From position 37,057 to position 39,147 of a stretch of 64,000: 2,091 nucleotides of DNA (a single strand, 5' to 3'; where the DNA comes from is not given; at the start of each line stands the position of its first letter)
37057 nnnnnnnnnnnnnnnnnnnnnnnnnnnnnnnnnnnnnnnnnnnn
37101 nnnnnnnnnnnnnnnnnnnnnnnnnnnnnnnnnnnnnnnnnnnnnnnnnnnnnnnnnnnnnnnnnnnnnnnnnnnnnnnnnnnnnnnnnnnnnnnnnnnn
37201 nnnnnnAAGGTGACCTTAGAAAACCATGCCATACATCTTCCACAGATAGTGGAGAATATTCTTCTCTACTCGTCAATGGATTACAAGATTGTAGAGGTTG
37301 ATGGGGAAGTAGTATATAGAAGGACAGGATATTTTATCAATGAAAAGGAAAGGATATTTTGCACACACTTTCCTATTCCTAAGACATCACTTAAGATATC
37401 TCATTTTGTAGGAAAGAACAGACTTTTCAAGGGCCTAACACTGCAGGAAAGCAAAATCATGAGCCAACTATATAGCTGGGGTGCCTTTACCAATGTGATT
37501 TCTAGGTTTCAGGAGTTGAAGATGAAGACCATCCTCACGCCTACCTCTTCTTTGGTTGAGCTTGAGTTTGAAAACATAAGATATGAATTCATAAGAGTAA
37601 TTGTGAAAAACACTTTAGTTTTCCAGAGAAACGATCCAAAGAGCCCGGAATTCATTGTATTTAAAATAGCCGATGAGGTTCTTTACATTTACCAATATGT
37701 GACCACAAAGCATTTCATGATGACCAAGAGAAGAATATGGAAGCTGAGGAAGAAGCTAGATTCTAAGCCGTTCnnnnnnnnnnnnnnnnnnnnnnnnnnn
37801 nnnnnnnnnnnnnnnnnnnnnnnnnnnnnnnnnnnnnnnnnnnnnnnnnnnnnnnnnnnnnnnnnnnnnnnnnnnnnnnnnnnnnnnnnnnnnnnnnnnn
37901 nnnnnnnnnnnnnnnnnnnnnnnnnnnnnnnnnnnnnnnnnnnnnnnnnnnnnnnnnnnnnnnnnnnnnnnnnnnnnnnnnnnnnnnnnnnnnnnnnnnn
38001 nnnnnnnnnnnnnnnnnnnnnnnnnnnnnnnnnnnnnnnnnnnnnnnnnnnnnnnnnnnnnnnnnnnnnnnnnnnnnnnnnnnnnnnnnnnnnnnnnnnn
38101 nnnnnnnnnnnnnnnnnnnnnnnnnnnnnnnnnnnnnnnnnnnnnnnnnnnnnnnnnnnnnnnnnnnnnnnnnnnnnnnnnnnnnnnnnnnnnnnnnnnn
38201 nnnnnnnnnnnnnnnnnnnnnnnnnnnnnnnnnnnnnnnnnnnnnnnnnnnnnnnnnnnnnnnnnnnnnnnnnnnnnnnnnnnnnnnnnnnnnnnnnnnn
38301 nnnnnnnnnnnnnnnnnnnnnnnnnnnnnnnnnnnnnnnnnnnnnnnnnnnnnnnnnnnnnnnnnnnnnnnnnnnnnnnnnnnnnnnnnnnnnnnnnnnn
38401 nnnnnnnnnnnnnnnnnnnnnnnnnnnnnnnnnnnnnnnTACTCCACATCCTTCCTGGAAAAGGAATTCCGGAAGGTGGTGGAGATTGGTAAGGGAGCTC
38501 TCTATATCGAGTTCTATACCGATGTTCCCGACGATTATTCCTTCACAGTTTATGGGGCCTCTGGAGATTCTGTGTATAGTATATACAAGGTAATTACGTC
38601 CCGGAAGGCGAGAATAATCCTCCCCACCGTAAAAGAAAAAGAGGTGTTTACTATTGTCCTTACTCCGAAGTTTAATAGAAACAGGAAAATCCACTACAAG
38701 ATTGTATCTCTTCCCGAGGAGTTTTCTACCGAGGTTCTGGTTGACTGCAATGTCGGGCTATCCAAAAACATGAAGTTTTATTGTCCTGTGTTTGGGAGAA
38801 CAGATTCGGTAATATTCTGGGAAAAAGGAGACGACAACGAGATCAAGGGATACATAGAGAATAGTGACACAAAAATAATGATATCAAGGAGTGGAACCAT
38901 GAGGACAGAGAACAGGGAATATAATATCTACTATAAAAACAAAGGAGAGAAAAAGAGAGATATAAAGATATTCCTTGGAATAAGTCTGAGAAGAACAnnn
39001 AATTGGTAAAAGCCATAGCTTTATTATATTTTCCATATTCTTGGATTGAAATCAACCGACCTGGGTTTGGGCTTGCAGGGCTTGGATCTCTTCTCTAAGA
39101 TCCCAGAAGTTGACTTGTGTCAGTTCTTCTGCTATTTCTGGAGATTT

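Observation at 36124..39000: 958-aa membrane-anchored protein with an SMP-like lipid-transfer module at the N-terminus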

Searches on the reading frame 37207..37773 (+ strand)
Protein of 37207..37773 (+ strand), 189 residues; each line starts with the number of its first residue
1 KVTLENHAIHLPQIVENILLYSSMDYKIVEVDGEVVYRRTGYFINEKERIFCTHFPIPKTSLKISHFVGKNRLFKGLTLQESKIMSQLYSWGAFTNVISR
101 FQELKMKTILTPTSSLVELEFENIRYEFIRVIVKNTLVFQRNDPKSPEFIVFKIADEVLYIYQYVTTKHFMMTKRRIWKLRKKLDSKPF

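Call 68: search_solved_structures(query=A6, max_evalue=10, show_alignments=2)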
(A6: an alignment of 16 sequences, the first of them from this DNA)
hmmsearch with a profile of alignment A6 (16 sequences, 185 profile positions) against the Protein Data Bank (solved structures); distinct sequences matched with E-value up to 10: 1.
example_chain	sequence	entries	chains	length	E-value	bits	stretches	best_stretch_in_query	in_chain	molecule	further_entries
5jea_K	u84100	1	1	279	1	12.1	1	25-84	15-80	Superkiller protein 7,Endolysin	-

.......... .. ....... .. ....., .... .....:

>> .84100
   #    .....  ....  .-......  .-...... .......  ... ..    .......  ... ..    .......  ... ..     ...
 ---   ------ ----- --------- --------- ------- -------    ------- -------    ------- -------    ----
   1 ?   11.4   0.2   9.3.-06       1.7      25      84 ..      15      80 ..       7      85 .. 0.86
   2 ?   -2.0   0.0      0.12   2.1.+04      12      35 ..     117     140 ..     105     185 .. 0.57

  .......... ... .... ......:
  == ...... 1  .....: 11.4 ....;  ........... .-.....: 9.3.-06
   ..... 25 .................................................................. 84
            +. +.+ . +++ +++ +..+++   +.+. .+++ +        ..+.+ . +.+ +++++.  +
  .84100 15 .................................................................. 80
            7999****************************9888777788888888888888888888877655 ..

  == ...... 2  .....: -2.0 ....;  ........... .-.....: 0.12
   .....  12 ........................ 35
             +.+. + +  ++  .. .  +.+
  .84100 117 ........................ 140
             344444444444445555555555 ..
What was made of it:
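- On START / SRPBCC (helix-grip) lipid-binding domains: The domain profile against PDB sequences gives nothing (call 68).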

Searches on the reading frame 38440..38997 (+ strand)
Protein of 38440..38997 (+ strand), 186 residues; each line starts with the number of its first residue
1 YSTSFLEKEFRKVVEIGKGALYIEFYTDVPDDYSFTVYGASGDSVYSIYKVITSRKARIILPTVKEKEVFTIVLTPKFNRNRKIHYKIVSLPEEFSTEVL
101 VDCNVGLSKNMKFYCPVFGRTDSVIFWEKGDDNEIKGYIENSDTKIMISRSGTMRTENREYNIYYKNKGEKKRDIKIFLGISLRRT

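Call 62: search_solved_structures(query=A5, max_evalue=10, show_alignments=2)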
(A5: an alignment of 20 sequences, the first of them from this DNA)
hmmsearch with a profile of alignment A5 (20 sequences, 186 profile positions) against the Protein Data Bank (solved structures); distinct sequences matched with E-value up to 10: 3.
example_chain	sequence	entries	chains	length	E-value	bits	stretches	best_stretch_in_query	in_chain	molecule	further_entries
7a0j_AAA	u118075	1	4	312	0.21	14.3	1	96-153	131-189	Serine/threonine-protein kinase-like protein ACR4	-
2j8h_A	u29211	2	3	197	1.6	11.5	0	112-168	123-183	TITIN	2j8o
2ill_A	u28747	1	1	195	1.6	11.4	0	112-168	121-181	Titin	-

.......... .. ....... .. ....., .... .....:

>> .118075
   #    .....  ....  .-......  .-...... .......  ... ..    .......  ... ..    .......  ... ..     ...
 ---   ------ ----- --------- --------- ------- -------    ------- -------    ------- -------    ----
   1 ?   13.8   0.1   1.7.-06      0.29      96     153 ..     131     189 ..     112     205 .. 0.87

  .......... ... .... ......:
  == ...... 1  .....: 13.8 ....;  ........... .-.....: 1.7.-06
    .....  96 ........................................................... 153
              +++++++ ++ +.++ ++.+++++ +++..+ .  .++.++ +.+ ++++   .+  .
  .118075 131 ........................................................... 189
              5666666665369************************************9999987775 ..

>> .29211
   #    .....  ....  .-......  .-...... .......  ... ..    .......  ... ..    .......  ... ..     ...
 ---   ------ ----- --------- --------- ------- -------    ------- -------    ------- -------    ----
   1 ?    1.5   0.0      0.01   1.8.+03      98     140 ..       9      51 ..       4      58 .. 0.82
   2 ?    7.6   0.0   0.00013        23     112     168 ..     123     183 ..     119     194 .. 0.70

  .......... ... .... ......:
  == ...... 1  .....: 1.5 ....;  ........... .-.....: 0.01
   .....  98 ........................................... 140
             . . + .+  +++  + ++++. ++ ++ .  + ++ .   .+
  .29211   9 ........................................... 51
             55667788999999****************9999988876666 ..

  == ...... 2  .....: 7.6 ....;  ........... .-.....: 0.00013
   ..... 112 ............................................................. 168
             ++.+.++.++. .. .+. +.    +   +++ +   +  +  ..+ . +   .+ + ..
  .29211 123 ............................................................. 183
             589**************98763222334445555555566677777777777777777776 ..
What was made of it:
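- Tried and rejected: Profiles of the START region (A6) and the C-terminal sandwiches (A5) against PDB sequences gave no significant hits (calls 62, 68).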
